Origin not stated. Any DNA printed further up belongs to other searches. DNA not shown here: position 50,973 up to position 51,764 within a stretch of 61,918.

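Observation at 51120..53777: Bacterial Hel308/Ski2-like helicase fused to an OmpR-type winged helix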

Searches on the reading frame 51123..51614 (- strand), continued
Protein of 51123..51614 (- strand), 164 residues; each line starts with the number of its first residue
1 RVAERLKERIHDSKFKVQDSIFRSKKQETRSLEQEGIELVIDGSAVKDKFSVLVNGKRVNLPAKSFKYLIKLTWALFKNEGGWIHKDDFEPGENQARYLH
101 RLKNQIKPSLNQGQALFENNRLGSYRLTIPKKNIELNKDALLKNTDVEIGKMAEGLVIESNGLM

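Call 35: list_cluster_members(proteins=[P0130, P0133, P0135, P0136, P0139, P0150, P0156, P0168, P0179, P0227])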
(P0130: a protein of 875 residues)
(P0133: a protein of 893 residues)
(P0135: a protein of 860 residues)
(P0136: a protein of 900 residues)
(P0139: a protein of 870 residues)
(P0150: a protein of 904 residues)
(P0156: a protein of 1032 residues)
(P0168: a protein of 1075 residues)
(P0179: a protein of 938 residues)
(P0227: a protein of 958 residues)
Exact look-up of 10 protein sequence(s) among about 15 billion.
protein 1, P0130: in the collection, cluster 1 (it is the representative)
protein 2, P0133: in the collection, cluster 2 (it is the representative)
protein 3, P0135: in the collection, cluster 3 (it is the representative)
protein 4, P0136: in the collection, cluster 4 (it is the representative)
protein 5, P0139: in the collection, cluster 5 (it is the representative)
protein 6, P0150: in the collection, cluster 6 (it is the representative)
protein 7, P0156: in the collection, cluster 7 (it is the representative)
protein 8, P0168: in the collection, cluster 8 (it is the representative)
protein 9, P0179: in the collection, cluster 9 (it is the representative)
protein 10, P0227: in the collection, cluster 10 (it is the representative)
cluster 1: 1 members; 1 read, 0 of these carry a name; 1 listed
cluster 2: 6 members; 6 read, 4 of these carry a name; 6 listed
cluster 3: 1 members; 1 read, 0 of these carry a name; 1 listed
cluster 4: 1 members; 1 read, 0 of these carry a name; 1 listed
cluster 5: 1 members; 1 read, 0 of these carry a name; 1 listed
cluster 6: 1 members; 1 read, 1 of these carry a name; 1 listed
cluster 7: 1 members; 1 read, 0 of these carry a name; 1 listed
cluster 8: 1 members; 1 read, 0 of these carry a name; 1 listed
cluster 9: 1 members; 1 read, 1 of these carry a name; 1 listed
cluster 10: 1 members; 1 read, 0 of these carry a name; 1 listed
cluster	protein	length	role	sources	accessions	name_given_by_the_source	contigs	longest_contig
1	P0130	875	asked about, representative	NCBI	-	-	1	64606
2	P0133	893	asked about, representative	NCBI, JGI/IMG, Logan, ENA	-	helicase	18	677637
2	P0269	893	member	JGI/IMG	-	replicative superfamily II helicase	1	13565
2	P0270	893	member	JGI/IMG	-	helicase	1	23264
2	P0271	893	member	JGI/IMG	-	helicase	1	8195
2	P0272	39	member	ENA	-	-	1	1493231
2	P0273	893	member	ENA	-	-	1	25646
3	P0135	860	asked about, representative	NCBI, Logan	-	-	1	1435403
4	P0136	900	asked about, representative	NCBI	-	-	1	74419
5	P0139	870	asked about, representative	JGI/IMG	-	-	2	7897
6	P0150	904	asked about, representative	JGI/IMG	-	replicative superfamily II helicase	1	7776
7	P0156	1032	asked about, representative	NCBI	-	-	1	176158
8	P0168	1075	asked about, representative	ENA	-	-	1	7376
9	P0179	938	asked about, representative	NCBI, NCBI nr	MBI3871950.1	MAG: DEAD/DEAH box helicase [candidate division Zixibacteria bacterium] | DEAD/DEAH box helicase [candidate division Zixibacteria bacterium]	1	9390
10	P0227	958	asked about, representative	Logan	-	-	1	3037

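Call 36: list_cluster_members(proteins=[P0141, P0153, P0162, P0164, P0170, P0173, P0180, P0187, P0193, P0203])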
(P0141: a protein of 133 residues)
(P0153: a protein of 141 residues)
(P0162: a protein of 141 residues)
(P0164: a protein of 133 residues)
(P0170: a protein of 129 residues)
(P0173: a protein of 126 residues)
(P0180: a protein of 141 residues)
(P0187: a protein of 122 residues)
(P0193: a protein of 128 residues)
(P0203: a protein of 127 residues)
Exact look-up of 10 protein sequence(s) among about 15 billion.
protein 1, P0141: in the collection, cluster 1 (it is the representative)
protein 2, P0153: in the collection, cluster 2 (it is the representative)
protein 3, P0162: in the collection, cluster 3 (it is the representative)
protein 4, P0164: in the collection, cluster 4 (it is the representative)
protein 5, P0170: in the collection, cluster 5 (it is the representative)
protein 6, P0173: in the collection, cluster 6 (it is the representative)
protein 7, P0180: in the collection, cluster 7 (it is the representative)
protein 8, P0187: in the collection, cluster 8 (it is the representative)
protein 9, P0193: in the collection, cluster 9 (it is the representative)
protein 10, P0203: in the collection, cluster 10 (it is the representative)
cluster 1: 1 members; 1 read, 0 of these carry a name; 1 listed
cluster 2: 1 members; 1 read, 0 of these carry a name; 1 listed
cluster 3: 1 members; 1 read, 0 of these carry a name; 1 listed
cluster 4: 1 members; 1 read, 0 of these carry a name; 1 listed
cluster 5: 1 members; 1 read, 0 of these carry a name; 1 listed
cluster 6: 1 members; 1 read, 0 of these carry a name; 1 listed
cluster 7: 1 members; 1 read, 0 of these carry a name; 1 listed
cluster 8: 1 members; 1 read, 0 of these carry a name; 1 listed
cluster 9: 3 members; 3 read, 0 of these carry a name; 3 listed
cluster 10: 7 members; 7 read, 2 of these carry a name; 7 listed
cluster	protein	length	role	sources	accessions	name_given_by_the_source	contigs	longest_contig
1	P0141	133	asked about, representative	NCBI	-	-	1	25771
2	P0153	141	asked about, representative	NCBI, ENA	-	-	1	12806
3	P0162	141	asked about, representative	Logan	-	-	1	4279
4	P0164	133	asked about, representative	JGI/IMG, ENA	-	-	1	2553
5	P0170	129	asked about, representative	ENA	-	-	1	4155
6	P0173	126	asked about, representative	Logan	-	-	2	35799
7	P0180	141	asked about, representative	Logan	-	-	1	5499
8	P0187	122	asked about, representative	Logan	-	-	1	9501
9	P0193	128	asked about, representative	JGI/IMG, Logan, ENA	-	-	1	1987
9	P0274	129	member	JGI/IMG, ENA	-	-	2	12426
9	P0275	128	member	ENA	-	-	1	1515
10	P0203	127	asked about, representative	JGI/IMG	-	-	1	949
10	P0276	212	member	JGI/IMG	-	hypothetical protein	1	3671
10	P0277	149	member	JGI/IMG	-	hypothetical protein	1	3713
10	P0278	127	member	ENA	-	-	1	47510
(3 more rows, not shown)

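Call 37: find_related_loci(query=A1, collection=genome_contigs, flank=6000)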
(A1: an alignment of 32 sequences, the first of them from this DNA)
Query A1 (141 aa) in genome_contigs; peptide patterns used: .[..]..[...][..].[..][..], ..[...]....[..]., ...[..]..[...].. (x = any residue, [..] = any of these).
179 stretches matched a pattern; 49 encode a relative of the query (tblastn E <= 1e-3); 48 distinct loci.
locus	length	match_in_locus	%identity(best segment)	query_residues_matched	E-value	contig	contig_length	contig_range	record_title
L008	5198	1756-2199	72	2-139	5e-64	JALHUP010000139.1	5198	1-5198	MAG: Candidatus Zixiibacteriota bacterium isolate PFL53 seq_955217, whole genome shotgun sequence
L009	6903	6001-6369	70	12-134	2e-56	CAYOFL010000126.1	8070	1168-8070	MAG TPA_asm: uncultured Ignavibacteria bacterium isolate binchicken_co211_253 genome assembly, contig: NODE_6715_length_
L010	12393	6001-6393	63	4-134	1e-55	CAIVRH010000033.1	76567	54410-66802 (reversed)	uncultured candidate division Zixibacteria bacterium isolate AM-sed-core3-D1_bin-832 genome assembly, contig: bin-832:33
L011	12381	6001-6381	67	8-134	4e-55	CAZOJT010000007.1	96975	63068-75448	MAG TPA_asm: uncultured Ignavibacteria bacterium isolate binchicken_co89_550 genome assembly, contig: NODE_192_length_96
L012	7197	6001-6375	67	10-134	5e-55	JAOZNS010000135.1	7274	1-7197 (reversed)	MAG: Candidatus Zixiibacteriota bacterium isolate GMC4.concoct.267_sub GMC4_17653_length_7274_cov_5.887519, whole genome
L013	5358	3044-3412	72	11-133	5e-55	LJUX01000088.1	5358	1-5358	MAG: candidate division Zixibacteria bacterium SM23_73_3 WORSMTZ_67886, whole genome shotgun sequence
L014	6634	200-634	59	1-140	1e-54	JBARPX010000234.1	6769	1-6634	MAG: Candidatus Zixiibacteriota bacterium isolate MFD13424_ilm_asm_bin49 k127_92133, whole genome shotgun sequence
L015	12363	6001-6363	68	14-134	3e-54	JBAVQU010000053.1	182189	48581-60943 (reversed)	MAG: Candidatus Zixiibacteriota bacterium isolate MFD02350_ilm_asm_bin5 k127_86106, whole genome shotgun sequence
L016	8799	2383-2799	60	1-134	7e-53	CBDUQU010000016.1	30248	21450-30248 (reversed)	MAG TPA_asm: uncultured bacterium isolate SRR22302359_binner13_Refined_3 genome assembly, contig: ERZ25073601.148, whole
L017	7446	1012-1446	57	1-140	5e-52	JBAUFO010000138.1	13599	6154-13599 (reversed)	MAG: Candidatus Zixiibacteriota bacterium isolate MFD13088_ilm_asm_bin32 k127_300190, whole genome shotgun sequence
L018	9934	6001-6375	60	10-134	3e-50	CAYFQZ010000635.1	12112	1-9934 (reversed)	MAG TPA_asm: uncultured Ignavibacteria bacterium isolate ERP108616_co1_151 genome assembly, contig: k119_773300, whole g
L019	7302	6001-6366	65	13-134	5e-50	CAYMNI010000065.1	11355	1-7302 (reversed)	MAG TPA_asm: uncultured Ignavibacteria bacterium isolate SRP214966_co2_447 genome assembly, contig: NODE_9819_length_113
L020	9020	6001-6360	63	16-135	8e-50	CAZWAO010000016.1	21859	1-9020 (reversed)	MAG TPA_asm: uncultured Ignavibacteria bacterium isolate binchicken_co81_427 genome assembly, contig: NODE_3158_length_2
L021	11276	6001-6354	63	16-133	3e-48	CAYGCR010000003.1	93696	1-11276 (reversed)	MAG TPA_asm: uncultured Ignavibacteria bacterium isolate ERP108616_co2_224 genome assembly, contig: NODE_153_length_9369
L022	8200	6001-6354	61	16-133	2e-45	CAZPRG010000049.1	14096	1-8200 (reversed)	MAG TPA_asm: uncultured Ignavibacteria bacterium isolate binchicken_co81_452 genome assembly, contig: NODE_6521_length_1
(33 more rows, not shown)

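Call 46: fold_search(model_id=the predicted structure, library=viral)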
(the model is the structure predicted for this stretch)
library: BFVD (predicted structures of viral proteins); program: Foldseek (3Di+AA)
matches with E <= 10: 354; with E <= 0.001: 0
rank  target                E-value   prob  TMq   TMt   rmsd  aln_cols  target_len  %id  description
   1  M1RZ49                1.7e-01  0.44  0.38  0.43   5.1       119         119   16  (no name in the UniProt tables at hand)
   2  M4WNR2                3.6e-01  0.25  0.26  0.27   5.1        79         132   14  Uncharacterized protein [Mycobacterium phage FF47]
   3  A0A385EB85            4.6e-01  0.09  0.21  0.21  18.3       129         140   13  Uncharacterized protein [Caulobacter phage CcrPW]
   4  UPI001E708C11         7.0e-01  0.14  0.20  0.28   4.2        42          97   24  (no name look-up for this kind of identifier)
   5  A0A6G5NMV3            8.4e-01  0.09  0.20  0.24   9.3        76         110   12  Nonstructural polyprotein (Fragment) [Norovirus GII]
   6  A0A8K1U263            9.6e-01  0.21  0.20  0.09   7.3        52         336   17  Uncharacterized protein [Riboviria sp.]
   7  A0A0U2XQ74            1.1e+00  0.04  0.15  0.10   9.5        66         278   14  Glycoprotein (Fragment) [Dobrava-Belgrade orthohantavirus]
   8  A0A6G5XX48            1.1e+00  0.02  0.10  0.06  15.1        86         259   15  (no name in the UniProt tables at hand)
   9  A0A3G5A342            1.2e+00  0.07  0.27  0.12  10.6       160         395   15  Uncharacterized protein [Harvfovirus sp.]
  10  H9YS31                1.3e+00  0.12  0.27  0.37   7.1       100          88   13  (no name in the UniProt tables at hand)
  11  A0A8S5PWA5            1.3e+00  0.09  0.27  0.07   8.4       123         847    9  DUF262 domain-containing protein [Siphoviridae sp. ctg0K17]
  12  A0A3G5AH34            1.3e+00  0.07  0.13  0.07   6.8        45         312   20  Uncharacterized protein [Sylvanvirus sp.]
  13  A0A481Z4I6            1.3e+00  0.07  0.22  0.08  14.6       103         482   16  Phosphorylated CTD interacting factor 1 WW domain protein [Pithovirus LCPAC101]
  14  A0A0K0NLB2            1.4e+00  0.18  0.18  0.26   9.0        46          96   13  Uncharacterized protein [Gordonia phage GMA6]
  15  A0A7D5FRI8            1.4e+00  0.06  0.18  0.24   7.9        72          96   18  (no name in the UniProt tables at hand)
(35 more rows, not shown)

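Call 85: find_homologous_proteins(query=A2, max_evalue=0.00001)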
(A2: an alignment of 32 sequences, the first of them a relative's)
Query A2 (32 sequences) (133 aa, profile of the alignment): 81 proteins with E <= 0.00001 among 2008 candidates.
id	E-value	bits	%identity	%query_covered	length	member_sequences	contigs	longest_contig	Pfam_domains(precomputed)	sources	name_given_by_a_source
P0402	2.2e-45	171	52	91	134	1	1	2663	-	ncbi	-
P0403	7.5e-45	170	55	91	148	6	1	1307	-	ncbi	-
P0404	8.2e-45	170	50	88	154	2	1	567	-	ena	-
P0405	1.2e-44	169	55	91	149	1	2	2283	-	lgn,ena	-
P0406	1.5e-44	169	51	89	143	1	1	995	-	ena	-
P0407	2.0e-44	168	53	92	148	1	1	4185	-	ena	-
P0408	2.0e-44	168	60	87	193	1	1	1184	-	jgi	jgi:hypothetical protein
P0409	2.1e-44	168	55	91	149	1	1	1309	-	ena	-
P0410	2.5e-44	168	54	90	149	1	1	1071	-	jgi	jgi:hypothetical protein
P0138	2.6e-44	168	56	87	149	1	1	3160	-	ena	-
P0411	2.7e-44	168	55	91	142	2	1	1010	-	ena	-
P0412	3.0e-44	168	57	91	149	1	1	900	-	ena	-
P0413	3.8e-44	168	50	100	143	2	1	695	-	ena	-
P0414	4.1e-44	167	50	98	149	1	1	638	-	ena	-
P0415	4.2e-44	167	53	92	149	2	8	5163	-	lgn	-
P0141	9.6e-44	166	100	100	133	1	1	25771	-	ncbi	-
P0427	5.1e-43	164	50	92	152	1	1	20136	-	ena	-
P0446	3.4e-41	158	49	88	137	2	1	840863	-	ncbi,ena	-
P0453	2.4e-38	149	45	86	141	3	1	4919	-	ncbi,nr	ncbi:MAG TPA: hypothetical protein ENH25_09540 [candidate division Zixibacteria bacterium]|nr:hypoth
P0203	5.3e-34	135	31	89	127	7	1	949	-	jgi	-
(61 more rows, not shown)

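Call 86: find_encoding_contigs(protein=P0446, flank=5000, max_places=1)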
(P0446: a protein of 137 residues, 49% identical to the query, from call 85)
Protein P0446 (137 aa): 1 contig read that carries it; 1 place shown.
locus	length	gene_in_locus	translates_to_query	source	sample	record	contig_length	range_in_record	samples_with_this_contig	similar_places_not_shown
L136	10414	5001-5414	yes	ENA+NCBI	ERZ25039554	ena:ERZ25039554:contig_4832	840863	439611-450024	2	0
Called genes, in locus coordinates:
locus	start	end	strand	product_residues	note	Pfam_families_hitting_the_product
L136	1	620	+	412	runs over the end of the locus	PF18962:Por_Secre_tail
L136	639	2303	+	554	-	PF13585:CHU_C (faint), PF13860:FlgD_ig (faint)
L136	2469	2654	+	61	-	-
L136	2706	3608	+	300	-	PF00270:DEAD, PF04851:ResIII (weak)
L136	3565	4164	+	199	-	PF00271:Helicase_C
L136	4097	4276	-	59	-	-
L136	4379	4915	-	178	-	-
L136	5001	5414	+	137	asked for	-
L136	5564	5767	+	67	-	PF02190:LON_substr_bdg (weak)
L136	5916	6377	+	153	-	PF02190:LON_substr_bdg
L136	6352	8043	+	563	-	PF00004:AAA, PF22667:Lon_lid, PF05362:Lon_C, PF13541:ChlI (weak)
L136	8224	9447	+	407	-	PF19190:BACON_2 (weak)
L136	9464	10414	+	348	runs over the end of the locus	PF00404:Dockerin_1 (faint)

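Call 87: find_encoding_contigs(protein=P0453, flank=5000, max_places=1)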
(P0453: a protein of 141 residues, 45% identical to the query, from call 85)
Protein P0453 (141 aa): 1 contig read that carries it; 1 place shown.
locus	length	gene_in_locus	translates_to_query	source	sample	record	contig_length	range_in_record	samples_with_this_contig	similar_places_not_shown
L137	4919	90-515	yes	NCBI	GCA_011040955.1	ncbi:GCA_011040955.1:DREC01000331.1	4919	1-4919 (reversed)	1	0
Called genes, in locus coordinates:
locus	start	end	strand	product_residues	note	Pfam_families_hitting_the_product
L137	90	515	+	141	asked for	-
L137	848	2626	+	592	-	PF00004:AAA, PF22667:Lon_lid, PF05362:Lon_C, PF13541:ChlI (weak)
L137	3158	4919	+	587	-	PF19190:BACON_2 (weak)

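Call 88: find_encoding_contigs(protein=P0427, flank=5000, max_places=1)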
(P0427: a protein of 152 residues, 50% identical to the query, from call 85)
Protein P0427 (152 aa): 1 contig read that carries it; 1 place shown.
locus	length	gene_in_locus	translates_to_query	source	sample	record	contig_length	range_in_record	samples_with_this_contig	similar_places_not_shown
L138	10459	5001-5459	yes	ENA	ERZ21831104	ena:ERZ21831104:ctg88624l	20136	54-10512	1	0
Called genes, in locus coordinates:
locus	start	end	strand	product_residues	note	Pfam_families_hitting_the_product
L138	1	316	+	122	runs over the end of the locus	?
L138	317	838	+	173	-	-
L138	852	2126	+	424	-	-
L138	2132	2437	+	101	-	-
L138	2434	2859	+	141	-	-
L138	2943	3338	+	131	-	-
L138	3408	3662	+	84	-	-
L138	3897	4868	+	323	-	-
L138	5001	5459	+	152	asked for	-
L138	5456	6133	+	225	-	PF01555:N6_N4_Mtase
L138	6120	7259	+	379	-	PF01446:Rep_1 (faint), PF23343:REP_ORF2-G2P (faint)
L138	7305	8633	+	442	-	PF01841:Transglut_core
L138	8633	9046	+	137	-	-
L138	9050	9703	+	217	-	-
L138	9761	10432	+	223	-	-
